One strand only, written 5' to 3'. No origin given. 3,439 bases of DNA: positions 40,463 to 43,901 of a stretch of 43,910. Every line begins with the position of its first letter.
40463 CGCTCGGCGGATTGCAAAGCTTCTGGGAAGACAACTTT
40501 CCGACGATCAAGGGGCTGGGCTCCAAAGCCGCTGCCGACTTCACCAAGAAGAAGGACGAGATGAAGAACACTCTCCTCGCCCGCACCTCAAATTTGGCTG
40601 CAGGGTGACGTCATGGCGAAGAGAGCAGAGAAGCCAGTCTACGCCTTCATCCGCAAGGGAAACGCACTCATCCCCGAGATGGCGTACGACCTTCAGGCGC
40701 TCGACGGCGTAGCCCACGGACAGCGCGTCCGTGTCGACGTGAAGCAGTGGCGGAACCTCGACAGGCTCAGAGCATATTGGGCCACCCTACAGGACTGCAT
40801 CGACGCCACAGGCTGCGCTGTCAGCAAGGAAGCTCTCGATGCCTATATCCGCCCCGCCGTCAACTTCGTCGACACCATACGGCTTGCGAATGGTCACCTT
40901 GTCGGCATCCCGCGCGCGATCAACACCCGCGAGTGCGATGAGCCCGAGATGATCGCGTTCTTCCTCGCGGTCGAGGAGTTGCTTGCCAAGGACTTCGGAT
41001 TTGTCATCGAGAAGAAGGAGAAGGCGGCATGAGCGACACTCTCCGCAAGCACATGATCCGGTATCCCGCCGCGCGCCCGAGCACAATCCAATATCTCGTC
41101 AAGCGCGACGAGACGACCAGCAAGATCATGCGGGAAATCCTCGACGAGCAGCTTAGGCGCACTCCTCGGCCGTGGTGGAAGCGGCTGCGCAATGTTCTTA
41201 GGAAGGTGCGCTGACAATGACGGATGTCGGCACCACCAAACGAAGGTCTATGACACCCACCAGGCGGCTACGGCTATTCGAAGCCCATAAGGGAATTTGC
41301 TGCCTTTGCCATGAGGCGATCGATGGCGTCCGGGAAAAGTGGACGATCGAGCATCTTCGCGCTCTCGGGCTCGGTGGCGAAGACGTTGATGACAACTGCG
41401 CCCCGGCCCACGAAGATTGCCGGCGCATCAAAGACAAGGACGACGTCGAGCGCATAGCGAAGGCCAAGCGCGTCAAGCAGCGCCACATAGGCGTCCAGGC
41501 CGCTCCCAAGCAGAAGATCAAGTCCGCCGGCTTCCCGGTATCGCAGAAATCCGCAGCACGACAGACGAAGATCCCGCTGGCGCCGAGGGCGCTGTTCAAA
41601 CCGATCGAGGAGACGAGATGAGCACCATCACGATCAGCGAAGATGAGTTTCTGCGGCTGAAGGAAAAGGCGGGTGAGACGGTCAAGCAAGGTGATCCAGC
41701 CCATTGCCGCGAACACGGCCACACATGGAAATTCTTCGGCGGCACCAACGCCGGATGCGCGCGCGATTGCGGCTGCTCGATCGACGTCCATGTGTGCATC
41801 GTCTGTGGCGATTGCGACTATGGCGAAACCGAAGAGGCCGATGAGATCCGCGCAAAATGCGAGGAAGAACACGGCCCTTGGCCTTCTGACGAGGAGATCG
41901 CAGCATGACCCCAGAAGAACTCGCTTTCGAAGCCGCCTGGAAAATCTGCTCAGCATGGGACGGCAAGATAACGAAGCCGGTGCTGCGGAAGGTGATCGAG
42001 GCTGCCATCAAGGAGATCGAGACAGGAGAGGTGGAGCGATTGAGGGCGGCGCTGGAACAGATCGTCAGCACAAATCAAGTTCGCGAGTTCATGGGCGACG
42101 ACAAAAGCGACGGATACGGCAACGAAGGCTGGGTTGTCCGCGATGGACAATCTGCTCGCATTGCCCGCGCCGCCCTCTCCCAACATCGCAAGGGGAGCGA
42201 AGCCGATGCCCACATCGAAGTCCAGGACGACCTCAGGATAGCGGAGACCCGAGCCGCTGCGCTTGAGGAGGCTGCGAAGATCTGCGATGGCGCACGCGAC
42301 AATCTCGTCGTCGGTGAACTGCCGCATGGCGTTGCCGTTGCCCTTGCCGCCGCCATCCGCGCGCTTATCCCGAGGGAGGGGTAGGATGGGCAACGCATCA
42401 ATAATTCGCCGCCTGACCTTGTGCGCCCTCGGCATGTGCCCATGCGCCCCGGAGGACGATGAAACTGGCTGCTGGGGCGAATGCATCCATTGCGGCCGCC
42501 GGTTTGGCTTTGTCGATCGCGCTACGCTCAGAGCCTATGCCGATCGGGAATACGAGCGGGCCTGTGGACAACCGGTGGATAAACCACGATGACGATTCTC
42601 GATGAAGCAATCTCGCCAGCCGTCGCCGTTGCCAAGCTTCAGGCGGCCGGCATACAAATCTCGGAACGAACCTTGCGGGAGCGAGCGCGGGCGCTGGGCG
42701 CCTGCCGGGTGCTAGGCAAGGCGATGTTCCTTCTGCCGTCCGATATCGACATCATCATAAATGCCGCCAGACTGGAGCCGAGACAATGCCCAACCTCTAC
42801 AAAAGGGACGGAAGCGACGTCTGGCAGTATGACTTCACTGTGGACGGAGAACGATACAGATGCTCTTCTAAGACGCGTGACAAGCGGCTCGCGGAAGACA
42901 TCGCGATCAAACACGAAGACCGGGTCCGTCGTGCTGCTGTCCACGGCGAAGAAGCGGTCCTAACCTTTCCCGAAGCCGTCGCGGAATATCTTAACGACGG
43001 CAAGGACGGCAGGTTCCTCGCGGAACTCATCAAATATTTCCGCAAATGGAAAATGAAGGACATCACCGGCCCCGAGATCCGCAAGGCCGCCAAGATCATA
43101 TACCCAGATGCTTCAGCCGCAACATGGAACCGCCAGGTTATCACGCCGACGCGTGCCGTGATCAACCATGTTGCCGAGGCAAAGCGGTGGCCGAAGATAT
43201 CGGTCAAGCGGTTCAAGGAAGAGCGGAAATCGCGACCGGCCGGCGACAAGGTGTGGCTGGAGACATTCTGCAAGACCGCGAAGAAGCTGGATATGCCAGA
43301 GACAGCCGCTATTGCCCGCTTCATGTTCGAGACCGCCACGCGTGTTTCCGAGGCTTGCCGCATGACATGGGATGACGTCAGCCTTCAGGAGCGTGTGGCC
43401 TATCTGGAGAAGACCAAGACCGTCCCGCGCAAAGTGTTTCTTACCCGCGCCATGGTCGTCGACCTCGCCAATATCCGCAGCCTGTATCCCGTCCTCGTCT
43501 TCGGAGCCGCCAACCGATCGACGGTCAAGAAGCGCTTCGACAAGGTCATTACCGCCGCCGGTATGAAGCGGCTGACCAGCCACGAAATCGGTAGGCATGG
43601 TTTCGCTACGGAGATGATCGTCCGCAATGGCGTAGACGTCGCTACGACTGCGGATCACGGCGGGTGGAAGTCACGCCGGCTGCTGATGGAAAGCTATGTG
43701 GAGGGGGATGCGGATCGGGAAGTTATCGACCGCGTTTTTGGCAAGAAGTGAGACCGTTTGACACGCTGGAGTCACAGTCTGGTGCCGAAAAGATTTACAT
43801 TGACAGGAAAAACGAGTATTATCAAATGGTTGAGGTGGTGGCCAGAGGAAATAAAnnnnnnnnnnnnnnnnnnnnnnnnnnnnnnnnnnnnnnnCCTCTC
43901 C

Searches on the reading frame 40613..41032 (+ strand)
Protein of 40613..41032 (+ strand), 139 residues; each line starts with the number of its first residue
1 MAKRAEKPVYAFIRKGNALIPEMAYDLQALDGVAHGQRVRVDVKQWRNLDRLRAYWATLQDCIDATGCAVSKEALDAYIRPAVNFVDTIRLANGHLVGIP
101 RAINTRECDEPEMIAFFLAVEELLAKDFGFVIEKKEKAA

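Call 40: search_protein_families(library=phrogs, proteins=[window:40613-41032:+], max_evalue=0.001)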
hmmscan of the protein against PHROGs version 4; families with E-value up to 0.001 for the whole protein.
window:40613-41032:+ (139 aa): 1 family
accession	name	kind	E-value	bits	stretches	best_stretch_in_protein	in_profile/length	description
phrog_319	-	DNA, RNA and nucleotide metabolism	2.2e-07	31.6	1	15-136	10-144/159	NinB/ Orf homologous recombination mediator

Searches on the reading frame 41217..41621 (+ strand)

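Call 40: search_protein_families(library=phrogs, proteins=[window:41217-41621:+], max_evalue=0.001)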
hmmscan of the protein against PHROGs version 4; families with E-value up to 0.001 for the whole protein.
window:41217-41621:+ (134 aa): 8 families
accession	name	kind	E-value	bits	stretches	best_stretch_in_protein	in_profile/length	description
phrog_333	-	DNA, RNA and nucleotide metabolism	1.7e-10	42.2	1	1-104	6-115/138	HNH endonuclease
phrog_2118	-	DNA, RNA and nucleotide metabolism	5.7e-10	40.2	1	5-91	156-240/301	HNH endonuclease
phrog_5718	-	DNA, RNA and nucleotide metabolism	2.2e-07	31.3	1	8-104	111-206/394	HNH endonuclease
phrog_2214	-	DNA, RNA and nucleotide metabolism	1.8e-06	28.3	1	8-100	176-264/429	HNH endonuclease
phrog_6050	-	DNA, RNA and nucleotide metabolism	3.5e-06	27.1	1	8-77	294-362/402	HNH endonuclease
phrog_338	-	DNA, RNA and nucleotide metabolism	1.7e-05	25.4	1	8-83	184-267/340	HNH endonuclease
phrog_8660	-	DNA, RNA and nucleotide metabolism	0.00024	22.2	1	11-87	110-192/196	HNH endonuclease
phrog_7785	-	DNA, RNA and nucleotide metabolism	0.00097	20.1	0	10-106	55-145/147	HNH endonuclease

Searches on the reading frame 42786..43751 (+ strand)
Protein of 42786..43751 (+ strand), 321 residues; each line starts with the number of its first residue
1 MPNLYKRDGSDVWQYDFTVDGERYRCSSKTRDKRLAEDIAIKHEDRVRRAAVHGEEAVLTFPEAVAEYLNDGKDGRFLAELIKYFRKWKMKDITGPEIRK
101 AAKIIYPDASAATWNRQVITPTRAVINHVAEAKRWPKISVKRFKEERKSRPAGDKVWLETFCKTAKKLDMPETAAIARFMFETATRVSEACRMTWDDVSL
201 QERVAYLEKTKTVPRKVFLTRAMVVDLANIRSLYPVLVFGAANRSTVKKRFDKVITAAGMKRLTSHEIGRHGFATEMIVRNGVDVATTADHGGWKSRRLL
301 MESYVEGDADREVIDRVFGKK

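Call 40: search_protein_families(library=phrogs, proteins=[window:42786-43751:+], max_evalue=0.001)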
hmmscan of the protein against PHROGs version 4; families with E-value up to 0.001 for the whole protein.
window:42786-43751:+ (321 aa): 3 families
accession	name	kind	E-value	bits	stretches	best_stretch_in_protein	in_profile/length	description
phrog_1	-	integration and excision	8.2e-30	105.6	1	5-305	113-433/611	integrase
phrog_216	-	integration and excision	6e-15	56.1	1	130-309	40-226/301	integrase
phrog_10426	-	integration and excision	0.00036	21.4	1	10-117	7-122/193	integrase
